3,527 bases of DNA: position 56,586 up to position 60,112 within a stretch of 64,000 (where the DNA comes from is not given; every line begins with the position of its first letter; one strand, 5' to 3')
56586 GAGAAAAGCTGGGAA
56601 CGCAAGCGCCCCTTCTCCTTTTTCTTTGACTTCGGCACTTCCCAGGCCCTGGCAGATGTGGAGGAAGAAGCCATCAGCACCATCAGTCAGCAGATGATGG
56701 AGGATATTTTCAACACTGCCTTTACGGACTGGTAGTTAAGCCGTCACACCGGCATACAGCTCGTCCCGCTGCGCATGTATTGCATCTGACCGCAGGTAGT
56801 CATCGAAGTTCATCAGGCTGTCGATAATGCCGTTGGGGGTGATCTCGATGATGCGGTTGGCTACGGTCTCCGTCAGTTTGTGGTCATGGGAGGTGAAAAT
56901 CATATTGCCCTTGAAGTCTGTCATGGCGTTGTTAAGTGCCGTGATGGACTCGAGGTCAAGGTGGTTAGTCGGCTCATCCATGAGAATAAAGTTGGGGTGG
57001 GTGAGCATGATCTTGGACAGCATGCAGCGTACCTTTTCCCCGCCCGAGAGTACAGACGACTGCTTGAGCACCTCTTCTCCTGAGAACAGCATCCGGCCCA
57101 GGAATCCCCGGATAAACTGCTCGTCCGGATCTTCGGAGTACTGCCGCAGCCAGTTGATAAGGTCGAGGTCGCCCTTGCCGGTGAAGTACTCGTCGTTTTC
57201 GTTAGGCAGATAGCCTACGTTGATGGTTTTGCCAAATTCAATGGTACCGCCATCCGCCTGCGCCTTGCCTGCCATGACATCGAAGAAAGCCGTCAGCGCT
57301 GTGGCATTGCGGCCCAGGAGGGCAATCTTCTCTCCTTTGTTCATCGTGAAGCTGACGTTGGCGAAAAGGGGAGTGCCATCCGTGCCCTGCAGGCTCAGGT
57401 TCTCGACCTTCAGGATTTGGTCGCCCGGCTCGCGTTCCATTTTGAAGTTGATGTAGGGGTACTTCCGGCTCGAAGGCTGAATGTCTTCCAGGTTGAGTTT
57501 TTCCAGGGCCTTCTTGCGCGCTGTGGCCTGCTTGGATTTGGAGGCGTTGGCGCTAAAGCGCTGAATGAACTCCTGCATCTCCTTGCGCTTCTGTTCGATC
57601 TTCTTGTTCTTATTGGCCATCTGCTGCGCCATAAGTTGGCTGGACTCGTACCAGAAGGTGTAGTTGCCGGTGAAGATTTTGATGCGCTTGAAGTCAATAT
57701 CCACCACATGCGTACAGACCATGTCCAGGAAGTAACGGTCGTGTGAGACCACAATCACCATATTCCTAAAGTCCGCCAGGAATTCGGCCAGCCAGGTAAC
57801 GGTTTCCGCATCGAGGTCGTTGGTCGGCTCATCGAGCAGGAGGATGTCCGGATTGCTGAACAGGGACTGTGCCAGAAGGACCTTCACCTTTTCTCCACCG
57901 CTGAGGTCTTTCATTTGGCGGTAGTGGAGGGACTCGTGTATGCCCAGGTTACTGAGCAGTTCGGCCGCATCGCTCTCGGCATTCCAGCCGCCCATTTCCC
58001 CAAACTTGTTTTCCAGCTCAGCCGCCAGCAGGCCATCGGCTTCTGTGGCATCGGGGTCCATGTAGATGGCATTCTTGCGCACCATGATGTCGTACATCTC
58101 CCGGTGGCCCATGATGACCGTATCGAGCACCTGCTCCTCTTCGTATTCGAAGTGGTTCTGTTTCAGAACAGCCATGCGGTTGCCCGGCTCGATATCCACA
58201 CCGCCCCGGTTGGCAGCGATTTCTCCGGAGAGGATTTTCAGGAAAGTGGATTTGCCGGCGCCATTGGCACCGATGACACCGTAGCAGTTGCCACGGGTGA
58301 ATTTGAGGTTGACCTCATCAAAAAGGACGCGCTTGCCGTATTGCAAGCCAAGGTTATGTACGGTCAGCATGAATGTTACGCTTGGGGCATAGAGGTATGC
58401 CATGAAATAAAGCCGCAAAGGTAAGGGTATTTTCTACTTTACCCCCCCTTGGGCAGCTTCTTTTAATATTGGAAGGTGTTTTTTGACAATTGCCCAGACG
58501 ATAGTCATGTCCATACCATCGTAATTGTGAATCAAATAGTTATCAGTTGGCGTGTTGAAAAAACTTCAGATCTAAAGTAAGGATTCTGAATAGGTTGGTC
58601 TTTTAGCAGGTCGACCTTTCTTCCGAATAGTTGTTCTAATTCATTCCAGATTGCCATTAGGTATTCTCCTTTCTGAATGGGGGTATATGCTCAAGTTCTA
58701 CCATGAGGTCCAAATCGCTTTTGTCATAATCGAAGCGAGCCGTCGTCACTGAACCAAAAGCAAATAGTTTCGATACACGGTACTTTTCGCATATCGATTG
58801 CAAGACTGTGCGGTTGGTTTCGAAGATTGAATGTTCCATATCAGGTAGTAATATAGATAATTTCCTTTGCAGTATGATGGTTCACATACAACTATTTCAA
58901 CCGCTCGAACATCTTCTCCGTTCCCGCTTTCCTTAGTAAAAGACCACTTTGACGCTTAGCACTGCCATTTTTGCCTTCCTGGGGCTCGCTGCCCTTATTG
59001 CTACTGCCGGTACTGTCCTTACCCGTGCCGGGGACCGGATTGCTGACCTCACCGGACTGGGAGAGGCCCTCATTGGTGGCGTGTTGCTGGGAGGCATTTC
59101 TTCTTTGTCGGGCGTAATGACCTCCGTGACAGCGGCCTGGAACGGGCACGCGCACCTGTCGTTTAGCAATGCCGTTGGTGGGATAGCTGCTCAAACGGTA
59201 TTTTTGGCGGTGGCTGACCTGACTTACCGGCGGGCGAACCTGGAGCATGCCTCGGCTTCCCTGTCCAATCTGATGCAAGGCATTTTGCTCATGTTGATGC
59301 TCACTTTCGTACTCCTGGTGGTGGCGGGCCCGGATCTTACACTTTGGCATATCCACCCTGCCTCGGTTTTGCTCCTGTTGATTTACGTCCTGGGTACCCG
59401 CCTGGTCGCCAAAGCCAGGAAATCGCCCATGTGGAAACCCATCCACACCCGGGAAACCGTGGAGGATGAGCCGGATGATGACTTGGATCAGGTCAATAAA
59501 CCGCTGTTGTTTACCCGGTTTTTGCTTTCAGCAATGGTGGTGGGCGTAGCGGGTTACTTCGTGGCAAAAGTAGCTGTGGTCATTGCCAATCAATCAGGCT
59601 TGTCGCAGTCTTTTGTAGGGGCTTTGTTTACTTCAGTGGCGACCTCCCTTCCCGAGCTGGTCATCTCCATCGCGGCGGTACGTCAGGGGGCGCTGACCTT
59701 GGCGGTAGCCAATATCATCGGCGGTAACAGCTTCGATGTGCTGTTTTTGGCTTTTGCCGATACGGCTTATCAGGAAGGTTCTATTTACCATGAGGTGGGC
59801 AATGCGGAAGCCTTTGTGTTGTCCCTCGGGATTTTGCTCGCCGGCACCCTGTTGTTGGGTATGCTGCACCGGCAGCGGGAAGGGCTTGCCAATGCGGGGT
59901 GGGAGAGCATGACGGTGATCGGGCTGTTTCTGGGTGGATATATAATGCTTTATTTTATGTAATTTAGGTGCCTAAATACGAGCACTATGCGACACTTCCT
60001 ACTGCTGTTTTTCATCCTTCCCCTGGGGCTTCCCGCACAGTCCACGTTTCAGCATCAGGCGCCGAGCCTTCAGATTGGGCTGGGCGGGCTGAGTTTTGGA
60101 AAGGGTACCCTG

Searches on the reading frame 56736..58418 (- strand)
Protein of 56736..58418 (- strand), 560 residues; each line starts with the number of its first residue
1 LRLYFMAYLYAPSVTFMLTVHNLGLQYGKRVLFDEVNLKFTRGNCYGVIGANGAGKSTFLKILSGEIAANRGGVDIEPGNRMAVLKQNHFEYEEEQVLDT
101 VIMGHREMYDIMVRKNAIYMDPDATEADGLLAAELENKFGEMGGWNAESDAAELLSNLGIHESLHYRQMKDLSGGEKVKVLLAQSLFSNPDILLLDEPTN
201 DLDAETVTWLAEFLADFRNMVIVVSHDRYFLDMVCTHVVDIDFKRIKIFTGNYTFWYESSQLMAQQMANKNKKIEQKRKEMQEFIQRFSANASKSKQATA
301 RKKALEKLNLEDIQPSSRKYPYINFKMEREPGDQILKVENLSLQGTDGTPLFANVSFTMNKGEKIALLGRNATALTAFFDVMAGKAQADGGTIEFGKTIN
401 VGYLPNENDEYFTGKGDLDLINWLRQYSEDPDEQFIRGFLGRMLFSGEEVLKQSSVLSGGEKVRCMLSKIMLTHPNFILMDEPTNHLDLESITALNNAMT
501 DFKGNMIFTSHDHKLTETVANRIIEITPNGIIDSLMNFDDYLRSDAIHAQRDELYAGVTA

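Call 3: search_protein_families(library=pfam, proteins=[window:56736-58418:-], max_evalue=0.01)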
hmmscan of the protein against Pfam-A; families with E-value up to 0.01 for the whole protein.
window:56736-58418:- (560 aa): 7 families
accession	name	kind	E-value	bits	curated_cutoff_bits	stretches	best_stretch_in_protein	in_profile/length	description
PF00005.33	ABC_tran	-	4.8e-41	141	25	2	34-200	2-137/137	ABC transporter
PF12848.13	ABC_tran_Xtn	-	8.4e-20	71.1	25.9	1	239-325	1-85/85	ABC transporter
PF13304.12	AAA_21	-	2.6e-14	54.4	27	2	158-232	224-304/304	AAA domain, putative AbiEii toxin, Type IV TA system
PF02463.25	SMC_N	-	2.9e-12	46.9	40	2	277-528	57-213/220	RecF/RecN/SMC N terminal domain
PF13558.12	SbcC_Walker_B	-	0.00022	21.8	27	0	164-215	25-89/90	SbcC/RAD50-like, Walker B motif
PF13476.12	AAA_23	-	0.001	20.2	27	0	33-63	10-39/201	AAA domain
PF13555.12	AAA_29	-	0.0071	16.5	27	0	33-60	12-39/61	P-loop containing region of AAA domain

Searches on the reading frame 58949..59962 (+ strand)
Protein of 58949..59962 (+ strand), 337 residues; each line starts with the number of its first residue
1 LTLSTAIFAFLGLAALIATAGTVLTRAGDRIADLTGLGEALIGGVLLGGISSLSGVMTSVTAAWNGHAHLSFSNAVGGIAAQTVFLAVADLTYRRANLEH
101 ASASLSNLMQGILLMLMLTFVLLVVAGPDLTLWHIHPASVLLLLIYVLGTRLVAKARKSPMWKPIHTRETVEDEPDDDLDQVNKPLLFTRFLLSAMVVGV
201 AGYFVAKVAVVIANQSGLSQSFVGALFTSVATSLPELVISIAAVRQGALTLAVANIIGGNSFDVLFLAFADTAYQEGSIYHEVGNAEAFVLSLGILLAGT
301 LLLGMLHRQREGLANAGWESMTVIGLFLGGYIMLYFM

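Call 58: search_protein_families(library=pfam, proteins=[window:58949-59962:+], max_evalue=0.001)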
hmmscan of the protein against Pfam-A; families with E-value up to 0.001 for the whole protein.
window:58949-59962:+ (337 aa): 1 family
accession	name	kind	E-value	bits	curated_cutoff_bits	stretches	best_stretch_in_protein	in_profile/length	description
PF01699.29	Na_Ca_ex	-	2.2e-22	80.1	24.9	2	189-306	4-123/151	Sodium/calcium exchanger protein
